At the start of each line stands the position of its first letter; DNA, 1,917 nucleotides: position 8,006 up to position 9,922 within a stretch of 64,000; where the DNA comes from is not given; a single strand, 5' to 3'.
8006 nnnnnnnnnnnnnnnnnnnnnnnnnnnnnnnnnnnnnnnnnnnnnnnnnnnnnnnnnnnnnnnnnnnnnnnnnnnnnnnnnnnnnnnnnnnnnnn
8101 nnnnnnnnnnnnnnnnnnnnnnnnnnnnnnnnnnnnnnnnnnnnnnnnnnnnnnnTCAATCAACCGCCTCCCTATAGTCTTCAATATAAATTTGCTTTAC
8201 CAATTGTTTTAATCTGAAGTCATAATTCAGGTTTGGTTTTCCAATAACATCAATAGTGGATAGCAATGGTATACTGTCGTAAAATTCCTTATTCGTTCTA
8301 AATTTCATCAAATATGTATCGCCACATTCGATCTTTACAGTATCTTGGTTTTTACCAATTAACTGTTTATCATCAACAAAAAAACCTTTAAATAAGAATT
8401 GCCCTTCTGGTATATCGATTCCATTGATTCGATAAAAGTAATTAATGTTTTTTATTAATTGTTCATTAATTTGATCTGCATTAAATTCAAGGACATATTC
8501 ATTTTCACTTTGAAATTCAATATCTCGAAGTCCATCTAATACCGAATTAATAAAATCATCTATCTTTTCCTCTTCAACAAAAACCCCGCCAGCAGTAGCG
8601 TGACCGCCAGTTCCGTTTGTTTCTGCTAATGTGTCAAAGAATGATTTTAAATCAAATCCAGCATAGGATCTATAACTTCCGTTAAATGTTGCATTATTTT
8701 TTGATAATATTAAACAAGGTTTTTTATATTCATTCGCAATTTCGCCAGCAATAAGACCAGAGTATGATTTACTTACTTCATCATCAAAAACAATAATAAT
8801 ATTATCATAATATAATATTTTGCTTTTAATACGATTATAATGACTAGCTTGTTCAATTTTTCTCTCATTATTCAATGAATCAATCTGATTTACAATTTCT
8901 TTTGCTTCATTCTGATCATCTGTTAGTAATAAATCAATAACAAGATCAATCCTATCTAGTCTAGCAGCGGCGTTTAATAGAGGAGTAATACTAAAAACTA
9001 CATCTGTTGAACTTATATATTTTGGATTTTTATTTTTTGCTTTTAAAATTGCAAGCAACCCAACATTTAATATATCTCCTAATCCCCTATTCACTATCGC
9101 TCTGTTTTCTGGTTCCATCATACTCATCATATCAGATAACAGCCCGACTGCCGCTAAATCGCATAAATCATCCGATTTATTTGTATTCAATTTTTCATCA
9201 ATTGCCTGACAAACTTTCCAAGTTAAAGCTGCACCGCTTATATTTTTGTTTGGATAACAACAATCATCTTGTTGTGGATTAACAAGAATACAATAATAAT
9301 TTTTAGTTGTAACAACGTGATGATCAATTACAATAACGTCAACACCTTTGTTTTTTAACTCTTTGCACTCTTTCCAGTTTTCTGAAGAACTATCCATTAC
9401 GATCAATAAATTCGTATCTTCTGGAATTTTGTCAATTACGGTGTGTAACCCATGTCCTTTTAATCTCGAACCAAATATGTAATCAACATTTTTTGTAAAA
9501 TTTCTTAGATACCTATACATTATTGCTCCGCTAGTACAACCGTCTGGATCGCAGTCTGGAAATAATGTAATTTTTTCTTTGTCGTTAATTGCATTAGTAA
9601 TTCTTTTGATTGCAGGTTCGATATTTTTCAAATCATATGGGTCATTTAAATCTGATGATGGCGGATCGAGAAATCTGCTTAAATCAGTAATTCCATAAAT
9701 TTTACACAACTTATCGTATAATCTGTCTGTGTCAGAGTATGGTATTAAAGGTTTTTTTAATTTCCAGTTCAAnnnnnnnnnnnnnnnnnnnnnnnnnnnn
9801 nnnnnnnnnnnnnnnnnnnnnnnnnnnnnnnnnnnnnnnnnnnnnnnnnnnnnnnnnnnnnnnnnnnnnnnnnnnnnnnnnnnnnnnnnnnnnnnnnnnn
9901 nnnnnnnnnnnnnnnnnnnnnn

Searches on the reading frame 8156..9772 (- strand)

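Call 85: search_protein_families(library=pfam, proteins=[window:8156-9772:-], max_evalue=0.001)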
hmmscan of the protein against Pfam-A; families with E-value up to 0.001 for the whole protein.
window:8156-9772:- (538 aa): 3 families
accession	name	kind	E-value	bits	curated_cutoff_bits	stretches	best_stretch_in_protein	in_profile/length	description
PF01368.27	DHH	-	7.3e-19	68.7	28.1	1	67-210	1-124/125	DHH family, N-terminal domain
PF02272.25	DHHA1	-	6.6e-07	30.2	25.9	1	324-411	3-96/102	DHHA1 domain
PF17768.7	RecJ_OB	-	0.00043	20.8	27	1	429-516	4-93/107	RecJ OB domain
